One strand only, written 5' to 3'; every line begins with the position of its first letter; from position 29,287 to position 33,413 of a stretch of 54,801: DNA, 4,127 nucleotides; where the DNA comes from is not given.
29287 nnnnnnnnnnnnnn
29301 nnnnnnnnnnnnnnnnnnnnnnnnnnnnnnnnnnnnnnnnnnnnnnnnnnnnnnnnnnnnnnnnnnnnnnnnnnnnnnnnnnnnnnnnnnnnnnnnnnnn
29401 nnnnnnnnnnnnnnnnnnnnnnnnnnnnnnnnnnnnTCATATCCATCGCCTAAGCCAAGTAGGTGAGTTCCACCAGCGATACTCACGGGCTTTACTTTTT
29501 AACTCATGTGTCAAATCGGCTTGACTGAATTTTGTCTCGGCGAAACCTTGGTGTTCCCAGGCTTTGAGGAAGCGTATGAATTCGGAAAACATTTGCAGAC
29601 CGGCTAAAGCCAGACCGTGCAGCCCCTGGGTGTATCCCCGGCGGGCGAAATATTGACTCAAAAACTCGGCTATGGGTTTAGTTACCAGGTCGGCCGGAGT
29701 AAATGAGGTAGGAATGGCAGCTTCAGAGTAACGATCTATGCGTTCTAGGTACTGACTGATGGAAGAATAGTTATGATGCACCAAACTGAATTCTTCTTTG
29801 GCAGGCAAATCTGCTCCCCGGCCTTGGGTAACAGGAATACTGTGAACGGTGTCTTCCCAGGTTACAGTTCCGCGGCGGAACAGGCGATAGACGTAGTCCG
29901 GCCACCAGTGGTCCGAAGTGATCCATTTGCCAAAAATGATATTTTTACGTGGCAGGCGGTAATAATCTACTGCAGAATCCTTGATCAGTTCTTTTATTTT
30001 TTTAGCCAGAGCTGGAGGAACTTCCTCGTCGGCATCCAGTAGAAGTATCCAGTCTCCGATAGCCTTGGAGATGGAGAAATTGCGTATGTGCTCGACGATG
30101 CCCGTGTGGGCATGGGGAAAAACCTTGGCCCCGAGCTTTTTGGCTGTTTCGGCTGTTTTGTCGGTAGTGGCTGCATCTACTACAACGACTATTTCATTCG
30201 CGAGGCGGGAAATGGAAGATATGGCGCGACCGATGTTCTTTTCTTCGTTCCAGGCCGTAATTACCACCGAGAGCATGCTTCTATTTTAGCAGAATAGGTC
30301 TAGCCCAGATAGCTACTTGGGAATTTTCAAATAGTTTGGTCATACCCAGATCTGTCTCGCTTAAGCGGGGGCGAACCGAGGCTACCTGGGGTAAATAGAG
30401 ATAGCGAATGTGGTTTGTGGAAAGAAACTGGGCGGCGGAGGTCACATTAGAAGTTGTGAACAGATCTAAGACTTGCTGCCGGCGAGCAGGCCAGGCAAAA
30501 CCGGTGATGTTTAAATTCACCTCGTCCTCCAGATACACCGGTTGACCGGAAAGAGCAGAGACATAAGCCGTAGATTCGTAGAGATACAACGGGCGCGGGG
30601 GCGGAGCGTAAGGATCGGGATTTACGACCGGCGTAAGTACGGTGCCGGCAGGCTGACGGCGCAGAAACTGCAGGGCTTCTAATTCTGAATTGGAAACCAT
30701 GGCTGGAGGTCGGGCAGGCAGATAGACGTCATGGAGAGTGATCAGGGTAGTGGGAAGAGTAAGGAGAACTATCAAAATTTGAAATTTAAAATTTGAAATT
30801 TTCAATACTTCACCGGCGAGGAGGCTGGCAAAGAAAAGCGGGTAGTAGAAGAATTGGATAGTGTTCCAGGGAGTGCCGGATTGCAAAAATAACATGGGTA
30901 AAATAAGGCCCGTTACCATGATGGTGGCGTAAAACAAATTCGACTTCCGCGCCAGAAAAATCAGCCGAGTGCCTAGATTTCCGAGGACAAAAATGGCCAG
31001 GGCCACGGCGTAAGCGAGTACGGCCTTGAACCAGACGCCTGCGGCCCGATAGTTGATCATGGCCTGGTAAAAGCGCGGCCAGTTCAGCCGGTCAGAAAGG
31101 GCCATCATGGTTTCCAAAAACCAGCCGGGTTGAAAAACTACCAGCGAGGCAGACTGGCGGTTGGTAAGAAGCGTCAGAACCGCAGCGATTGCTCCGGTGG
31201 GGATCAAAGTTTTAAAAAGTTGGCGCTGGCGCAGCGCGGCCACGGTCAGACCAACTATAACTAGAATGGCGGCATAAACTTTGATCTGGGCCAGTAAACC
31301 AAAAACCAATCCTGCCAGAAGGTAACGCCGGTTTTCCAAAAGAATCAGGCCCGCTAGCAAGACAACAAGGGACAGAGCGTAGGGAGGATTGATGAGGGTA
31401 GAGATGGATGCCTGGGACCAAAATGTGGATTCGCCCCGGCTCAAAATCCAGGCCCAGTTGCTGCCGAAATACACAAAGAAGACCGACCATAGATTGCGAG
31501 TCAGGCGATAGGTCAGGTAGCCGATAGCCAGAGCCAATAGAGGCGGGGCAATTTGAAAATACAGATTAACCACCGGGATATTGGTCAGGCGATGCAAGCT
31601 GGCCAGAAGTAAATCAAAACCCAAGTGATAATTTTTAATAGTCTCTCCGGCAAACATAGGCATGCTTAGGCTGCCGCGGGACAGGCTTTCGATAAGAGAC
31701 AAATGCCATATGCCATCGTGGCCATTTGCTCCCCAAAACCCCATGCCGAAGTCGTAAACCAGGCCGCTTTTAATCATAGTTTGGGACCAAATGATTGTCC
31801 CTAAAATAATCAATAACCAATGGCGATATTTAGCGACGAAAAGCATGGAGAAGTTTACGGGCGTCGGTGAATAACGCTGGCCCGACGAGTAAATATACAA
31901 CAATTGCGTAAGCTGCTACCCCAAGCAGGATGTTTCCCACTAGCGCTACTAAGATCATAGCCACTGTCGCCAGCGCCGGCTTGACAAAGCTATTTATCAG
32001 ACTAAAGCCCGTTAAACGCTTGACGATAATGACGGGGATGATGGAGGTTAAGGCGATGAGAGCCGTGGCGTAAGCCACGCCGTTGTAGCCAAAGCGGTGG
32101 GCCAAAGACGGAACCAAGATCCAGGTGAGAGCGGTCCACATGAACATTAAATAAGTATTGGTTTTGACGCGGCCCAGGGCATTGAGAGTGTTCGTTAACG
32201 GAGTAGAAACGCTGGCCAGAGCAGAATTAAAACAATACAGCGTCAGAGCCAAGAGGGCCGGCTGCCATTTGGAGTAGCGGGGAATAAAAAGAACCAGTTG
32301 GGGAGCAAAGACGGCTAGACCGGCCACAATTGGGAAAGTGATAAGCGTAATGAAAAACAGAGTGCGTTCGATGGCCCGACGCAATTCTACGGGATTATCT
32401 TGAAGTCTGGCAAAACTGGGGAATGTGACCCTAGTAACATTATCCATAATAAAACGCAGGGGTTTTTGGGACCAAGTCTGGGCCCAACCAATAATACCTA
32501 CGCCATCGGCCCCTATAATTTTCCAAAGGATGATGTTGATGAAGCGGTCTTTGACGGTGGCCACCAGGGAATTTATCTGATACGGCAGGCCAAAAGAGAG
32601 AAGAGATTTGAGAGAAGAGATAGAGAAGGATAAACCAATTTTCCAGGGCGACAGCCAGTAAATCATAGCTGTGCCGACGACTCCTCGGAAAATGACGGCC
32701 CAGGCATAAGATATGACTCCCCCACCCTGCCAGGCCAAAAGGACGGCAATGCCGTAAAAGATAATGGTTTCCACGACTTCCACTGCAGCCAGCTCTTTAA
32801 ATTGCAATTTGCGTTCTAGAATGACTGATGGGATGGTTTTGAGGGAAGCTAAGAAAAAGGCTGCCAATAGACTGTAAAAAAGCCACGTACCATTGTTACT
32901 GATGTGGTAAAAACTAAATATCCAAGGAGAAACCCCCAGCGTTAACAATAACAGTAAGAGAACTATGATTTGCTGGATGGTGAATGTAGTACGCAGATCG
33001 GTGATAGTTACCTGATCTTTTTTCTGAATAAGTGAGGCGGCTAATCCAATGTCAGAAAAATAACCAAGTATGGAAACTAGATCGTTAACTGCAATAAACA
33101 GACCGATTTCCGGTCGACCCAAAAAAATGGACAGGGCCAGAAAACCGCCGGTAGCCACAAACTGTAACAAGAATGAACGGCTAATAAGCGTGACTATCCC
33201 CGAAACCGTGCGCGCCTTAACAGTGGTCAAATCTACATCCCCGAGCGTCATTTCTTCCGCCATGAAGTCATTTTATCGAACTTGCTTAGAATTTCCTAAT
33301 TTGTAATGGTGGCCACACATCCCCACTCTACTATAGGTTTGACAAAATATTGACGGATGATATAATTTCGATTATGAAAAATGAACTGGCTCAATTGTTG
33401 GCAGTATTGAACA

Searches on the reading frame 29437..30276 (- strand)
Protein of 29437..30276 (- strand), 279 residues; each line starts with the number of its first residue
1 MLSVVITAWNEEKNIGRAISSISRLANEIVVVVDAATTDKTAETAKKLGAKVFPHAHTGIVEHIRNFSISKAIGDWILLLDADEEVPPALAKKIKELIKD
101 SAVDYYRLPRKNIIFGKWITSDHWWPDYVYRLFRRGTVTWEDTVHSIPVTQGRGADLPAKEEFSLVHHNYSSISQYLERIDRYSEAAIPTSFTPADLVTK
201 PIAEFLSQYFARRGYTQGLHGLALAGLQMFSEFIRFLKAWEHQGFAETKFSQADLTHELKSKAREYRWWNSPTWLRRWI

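Call 5: search_protein_families(library=pfam, proteins=[window:29437-30276:-], max_evalue=0.01)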
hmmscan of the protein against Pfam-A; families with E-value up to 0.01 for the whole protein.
window:29437-30276:- (279 aa): 3 families
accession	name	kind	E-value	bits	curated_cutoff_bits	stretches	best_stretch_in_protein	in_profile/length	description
PF00535.33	Glycos_transf_2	-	1.6e-17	64.4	23.3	1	3-128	1-137/168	Glycosyl transferase family 2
PF13641.12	Glyco_tranf_2_3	-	4.3e-06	27.3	27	1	2-99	3-112/230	Glycosyltransferase like family 2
PF13704.12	Glyco_tranf_2_4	-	0.00069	20.5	27.5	1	10-84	2-82/98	Glycosyl transferase family 2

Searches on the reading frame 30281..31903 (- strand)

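Call 5: search_protein_families(library=pfam, proteins=[window:30281-31903:-], max_evalue=0.01)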
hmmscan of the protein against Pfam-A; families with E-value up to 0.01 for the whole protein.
window:30281-31903:- (540 aa): 1 family
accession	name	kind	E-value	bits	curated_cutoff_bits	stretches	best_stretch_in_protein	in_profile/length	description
PF09594.16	GT87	-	0.0064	16.7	25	1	98-337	9-232/237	Glycosyltransferase family 87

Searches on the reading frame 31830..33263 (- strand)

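Call 5: search_protein_families(library=pfam, proteins=[window:31830-33263:-], max_evalue=0.01)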
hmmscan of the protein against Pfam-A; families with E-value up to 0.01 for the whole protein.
window:31830-33263:- (477 aa): 2 families
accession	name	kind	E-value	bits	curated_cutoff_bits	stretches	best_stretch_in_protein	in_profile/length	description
PF13440.11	Polysacc_synt_3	-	2.5e-48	165.2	23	1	48-327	6-283/293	Polysaccharide biosynthesis protein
PF01943.22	Polysacc_synt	-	4.8e-17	62.7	28.2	1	30-288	12-274/274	Polysaccharide biosynthesis protein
